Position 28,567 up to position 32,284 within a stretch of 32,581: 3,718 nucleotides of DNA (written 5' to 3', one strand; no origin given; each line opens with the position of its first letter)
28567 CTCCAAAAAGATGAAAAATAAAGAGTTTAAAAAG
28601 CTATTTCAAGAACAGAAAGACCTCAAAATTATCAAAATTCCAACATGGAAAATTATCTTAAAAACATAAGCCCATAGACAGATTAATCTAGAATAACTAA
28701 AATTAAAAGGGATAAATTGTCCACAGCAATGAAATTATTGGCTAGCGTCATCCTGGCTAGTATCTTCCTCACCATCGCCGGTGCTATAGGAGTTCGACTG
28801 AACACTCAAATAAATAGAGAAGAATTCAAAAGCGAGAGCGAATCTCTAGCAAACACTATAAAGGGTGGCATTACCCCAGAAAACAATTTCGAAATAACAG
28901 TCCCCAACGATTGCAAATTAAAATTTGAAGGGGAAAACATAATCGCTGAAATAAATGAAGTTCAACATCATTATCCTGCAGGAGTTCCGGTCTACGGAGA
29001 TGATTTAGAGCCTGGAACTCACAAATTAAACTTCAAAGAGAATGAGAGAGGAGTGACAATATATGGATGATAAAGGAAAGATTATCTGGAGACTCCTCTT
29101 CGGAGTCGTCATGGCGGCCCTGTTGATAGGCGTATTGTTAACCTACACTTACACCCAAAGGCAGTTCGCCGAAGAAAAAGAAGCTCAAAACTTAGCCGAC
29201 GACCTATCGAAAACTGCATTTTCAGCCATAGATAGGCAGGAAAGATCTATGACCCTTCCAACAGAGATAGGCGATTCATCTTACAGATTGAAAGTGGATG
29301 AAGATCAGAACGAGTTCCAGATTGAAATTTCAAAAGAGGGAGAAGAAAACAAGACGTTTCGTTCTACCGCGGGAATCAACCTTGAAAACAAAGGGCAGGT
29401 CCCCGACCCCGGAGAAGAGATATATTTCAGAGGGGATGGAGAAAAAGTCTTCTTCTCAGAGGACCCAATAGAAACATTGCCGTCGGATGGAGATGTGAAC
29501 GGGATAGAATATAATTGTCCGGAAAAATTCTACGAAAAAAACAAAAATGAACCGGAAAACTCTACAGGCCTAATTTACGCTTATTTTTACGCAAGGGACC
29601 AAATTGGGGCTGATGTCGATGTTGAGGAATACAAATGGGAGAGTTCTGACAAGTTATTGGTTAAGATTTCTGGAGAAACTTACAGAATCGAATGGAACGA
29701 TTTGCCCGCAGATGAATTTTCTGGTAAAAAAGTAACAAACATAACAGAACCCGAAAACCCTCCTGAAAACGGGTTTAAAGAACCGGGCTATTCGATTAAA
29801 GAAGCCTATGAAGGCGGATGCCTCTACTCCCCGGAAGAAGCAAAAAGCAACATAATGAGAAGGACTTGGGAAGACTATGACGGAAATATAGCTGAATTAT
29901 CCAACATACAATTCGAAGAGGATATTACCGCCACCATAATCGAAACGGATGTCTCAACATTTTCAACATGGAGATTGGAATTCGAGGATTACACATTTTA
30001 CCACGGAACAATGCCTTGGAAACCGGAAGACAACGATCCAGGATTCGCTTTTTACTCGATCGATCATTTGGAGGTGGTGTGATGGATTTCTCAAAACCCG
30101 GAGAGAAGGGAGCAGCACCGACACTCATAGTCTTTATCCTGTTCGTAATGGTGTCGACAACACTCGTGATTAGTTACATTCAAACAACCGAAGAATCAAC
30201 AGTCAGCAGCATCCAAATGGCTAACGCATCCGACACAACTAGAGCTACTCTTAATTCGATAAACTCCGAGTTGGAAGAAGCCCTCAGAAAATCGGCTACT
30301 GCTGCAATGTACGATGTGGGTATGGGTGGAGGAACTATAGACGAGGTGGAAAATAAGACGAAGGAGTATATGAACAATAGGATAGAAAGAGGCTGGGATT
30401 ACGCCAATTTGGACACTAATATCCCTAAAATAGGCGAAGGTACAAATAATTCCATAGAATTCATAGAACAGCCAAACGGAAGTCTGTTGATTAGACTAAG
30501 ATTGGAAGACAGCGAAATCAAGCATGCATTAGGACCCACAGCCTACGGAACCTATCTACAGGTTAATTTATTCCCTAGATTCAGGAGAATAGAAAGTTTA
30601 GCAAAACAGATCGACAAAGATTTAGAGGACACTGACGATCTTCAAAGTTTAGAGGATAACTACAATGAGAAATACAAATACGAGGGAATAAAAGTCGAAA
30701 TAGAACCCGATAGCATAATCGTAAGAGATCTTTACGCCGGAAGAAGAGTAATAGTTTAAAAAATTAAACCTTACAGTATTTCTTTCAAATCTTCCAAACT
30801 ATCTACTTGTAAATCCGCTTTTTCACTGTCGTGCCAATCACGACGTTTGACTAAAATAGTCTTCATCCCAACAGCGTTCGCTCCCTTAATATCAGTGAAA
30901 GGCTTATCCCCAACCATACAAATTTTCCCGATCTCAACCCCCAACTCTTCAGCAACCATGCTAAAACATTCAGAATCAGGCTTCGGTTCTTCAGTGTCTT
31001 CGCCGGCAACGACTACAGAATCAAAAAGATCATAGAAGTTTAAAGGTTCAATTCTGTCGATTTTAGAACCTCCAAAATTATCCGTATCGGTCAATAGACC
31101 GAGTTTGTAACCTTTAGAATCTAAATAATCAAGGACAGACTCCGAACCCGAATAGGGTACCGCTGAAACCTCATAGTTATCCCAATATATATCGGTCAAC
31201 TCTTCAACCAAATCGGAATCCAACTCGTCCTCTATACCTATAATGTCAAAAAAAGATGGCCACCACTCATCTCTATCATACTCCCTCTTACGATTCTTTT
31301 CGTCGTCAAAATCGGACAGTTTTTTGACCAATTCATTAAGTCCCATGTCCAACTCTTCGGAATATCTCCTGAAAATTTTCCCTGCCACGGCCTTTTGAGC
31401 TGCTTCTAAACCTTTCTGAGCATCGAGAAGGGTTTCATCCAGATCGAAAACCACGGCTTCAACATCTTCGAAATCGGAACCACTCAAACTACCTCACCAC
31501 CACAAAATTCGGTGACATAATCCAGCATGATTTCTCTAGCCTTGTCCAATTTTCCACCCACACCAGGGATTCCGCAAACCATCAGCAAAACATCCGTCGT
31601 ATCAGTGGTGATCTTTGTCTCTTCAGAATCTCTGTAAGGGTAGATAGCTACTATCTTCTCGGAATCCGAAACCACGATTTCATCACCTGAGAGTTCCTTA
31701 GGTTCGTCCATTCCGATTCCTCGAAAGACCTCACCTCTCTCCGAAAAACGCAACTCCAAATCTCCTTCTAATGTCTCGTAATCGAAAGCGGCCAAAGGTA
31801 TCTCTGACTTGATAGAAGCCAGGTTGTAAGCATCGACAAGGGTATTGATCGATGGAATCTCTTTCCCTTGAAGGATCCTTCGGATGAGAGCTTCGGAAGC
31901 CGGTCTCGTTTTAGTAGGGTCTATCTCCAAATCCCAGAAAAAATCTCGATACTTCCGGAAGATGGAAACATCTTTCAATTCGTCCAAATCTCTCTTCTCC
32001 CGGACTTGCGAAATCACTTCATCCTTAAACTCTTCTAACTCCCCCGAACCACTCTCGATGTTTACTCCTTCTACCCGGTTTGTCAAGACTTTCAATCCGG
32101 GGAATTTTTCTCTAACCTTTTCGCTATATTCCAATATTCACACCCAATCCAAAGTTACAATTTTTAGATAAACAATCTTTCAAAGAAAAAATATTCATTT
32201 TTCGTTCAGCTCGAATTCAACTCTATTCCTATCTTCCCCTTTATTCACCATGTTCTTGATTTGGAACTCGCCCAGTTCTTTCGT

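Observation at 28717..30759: Mirror-image duplication of a three-gene accessory cassette (A-B-C) on both sides of the ATPase-platform core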

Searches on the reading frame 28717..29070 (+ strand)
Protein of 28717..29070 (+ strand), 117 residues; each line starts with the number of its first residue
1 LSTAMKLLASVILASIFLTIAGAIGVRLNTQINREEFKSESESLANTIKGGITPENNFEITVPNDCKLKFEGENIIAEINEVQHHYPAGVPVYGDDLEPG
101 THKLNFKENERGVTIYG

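Call 3: search_protein_families(library=pfam, proteins=[window:28717-29070:+], max_evalue=1)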
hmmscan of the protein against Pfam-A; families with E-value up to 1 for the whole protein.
window:28717-29070:+ (117 aa): 1 family
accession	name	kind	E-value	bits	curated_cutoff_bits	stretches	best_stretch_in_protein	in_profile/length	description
PF12729.13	4HB_MCP_1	-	0.037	14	27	1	1-34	2-35/181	Four helix bundle sensory module for signal transduction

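Call 10: search_protein_families(library=ncbifam, proteins=[window:28717-29070:+], max_evalue=1)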
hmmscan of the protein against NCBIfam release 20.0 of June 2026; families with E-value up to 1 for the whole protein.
window:28717-29070:+ (117 aa): 0 families

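Call 31: search_solved_structures(query=A2, max_evalue=10, show_alignments=2)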
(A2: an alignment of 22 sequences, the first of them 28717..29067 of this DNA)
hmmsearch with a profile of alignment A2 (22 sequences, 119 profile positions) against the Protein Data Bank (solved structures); distinct sequences matched with E-value up to 10: 28.
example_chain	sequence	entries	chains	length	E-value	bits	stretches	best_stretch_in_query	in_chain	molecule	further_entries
9v96_A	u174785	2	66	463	0.044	17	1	7-80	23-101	Flagellin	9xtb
8fmw_AH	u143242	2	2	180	0.057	16.7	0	20-82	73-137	50S ribosomal protein L6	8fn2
4v61_BI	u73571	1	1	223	0.069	16.4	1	48-84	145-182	Ribosomal Protein L6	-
5t7v_LL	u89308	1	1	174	0.08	16.2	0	61-85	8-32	50S ribosomal protein L6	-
6wru_U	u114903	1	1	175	0.081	16.2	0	61-85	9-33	50S ribosomal protein L6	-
6s0x_G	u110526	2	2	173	0.082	16.2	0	61-85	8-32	50S ribosomal protein L6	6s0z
5tcu_LL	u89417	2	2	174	0.084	16.1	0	61-85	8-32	50S ribosomal protein L6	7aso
6fxc_AG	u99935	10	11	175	0.085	16.1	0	61-85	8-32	50S ribosomal protein L6 | Large ribosomal subunit protein uL6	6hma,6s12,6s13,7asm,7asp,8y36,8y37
9t4r_g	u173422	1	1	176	0.086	16.1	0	61-85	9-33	Large ribosomal subunit protein uL6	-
5li0_H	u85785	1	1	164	0.087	16.1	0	61-85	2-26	50S ribosomal protein L6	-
5hl7_E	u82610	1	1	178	0.088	16.1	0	61-85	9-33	50S ribosomal protein L6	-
4wce_E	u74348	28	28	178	0.089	16.1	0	61-85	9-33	50S ribosomal protein L6 | Large ribosomal subunit protein uL6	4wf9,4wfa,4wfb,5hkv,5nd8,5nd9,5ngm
8bcp_C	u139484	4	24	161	0.14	15.5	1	31-87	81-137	Tail tube terminator protein p142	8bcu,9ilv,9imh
5hqh_A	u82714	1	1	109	0.2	14.9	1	63-118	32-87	Lmo2119 protein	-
8hqo_a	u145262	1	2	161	0.22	14.8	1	31-86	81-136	Tail terminator protein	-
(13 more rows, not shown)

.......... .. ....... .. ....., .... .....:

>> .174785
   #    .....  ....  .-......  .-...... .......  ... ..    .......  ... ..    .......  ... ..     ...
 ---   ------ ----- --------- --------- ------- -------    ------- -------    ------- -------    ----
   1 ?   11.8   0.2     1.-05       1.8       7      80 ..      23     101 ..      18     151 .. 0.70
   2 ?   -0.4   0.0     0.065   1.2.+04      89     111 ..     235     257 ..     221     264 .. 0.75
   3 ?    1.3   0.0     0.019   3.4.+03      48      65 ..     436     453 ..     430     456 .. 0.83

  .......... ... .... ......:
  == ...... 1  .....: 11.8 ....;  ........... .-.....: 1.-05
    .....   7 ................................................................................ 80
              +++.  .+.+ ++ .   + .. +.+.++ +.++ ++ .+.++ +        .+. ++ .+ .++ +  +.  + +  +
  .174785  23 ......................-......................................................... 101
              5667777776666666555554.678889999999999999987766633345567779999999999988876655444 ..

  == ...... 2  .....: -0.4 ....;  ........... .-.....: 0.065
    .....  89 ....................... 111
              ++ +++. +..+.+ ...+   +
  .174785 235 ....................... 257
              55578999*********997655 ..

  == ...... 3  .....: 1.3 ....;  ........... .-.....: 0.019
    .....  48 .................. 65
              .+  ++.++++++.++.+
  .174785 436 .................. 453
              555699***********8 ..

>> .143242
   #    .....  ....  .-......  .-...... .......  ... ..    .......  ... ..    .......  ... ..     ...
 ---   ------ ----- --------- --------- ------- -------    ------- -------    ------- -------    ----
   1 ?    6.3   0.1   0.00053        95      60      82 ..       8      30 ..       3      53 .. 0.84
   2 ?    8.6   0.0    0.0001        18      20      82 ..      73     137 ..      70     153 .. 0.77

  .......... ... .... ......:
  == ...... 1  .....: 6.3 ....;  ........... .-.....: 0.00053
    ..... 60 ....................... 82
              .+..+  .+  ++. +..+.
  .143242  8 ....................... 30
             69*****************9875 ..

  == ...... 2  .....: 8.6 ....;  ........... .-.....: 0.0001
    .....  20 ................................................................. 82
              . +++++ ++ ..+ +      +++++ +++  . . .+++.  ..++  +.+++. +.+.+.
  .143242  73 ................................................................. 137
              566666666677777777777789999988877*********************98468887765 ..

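Call 32: search_protein_families(library=pfam, alignment_id=A2, max_evalue=0.1)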
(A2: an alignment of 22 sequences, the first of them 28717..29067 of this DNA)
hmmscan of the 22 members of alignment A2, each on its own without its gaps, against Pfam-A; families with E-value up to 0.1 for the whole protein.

A. member 1, window:28717-29067:+ (117 aa): 1 family
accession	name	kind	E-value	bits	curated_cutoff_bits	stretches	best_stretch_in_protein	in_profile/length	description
PF12729.13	4HB_MCP_1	-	0.037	14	27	1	1-34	2-35/181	Four helix bundle sensory module for signal transduction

B. families by the number of members that match (of 22 scanned): 10 families
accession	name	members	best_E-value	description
PF11797.14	WxLIP_HBD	1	0.0059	WxL Interacting Protein, host binding domain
PF16904.10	PurL_C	1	0.015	Phosphoribosylformylglycinamidine synthase II C-terminus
PF15016.13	C5orf34_C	1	0.03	C5orf34 C-terminal domain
PF12729.13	4HB_MCP_1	1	0.037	Four helix bundle sensory module for signal transduction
PF22588.2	dCache_1_like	1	0.043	Histidine kinase sensor domain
PF04598.17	Gasdermin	1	0.061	Gasdermin pore forming domain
PF22898.2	NOMO1-like_1st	1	0.065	BOS complex subunit NOMO1-like, first beta sandwich domain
PF13131.11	DUF3951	1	0.067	Protein of unknown function (DUF3951)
PF15185.11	BMF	1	0.094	Bcl-2-modifying factor, apoptosis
PF06305.16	LapA_dom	1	0.1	Lipopolysaccharide assembly protein A domain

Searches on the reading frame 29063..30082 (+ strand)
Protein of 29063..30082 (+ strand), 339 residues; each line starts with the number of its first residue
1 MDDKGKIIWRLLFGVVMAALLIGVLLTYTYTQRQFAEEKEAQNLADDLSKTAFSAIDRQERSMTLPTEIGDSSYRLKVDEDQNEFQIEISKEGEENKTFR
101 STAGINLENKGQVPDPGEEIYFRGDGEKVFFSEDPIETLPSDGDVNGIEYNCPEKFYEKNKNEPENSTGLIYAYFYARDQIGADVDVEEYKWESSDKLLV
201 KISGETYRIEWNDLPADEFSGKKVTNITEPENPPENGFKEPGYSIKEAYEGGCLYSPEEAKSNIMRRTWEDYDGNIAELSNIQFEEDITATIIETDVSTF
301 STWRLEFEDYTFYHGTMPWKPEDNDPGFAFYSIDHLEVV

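Call 3: search_protein_families(library=pfam, proteins=[window:29063-30082:+], max_evalue=1)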
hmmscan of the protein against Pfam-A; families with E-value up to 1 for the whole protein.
window:29063-30082:+ (339 aa): 3 families
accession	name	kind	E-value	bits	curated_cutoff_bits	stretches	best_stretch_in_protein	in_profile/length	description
PF23928.1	DUF7266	-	0.0026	17.9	27.6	1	12-86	22-94/145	Family of unknown function (DUF7266)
PF06365.17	CD34_antigen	-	0.023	15.1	26.3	1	15-52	111-148/204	CD34/Podocalyxin family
PF11694.13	DUF3290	-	0.84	10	31.3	0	193-213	105-125/144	Protein of unknown function (DUF3290)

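Call 10: search_protein_families(library=ncbifam, proteins=[window:29063-30082:+], max_evalue=1)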
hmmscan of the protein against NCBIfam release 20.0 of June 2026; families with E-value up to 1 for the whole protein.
window:29063-30082:+ (339 aa): 0 families

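Call 57: search_protein_families(library=pfam, alignment_id=A5, max_evalue=0.05)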
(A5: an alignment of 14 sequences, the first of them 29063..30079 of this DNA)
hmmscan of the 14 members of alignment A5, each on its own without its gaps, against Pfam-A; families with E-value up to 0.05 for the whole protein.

A. member 1, window:29063-30079:+ (339 aa): 2 families
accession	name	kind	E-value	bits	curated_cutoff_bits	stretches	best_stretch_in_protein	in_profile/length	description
PF23928.1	DUF7266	-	0.0026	17.9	27.6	1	12-86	22-94/145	Family of unknown function (DUF7266)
PF06365.17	CD34_antigen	-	0.023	15.1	26.3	0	15-52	111-148/204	CD34/Podocalyxin family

B. families by the number of members that match (of 14 scanned): 4 families
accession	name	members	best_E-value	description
PF23928.1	DUF7266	4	3e-05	Family of unknown function (DUF7266)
PF06480.20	FtsH_ext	1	0.019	FtsH Extracellular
PF12765.13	Cohesin_HEAT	1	0.02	HEAT repeat associated with sister chromatid cohesion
PF06365.17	CD34_antigen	1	0.023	CD34/Podocalyxin family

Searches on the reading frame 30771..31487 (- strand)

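Call 94: search_protein_families(library=pfam, proteins=[window:30771-31487:-], max_evalue=0.0001)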
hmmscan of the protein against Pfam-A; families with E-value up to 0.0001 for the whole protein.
window:30771-31487:- (238 aa): 3 families
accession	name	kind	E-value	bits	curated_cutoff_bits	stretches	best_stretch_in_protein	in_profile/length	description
PF00702.32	Hydrolase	-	4.7e-23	83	26.4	1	10-207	2-191/191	haloacid dehalogenase-like hydrolase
PF13419.12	HAD_2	-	1.2e-22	81.3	23.8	1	12-213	1-178/178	Haloacid dehalogenase-like hydrolase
PF13242.12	Hydrolase_like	-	7.6e-13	48.6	22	1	169-233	4-74/75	HAD-hyrolase-like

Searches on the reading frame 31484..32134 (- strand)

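Call 94: search_protein_families(library=pfam, proteins=[window:31484-32134:-], max_evalue=0.0001)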
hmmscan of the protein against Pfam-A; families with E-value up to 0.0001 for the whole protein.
window:31484-32134:- (216 aa): 1 family
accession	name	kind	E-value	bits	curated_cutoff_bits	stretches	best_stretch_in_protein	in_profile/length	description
PF03483.22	B3_4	-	1e-29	103.8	29.3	1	62-190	2-128/174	B3/4 domain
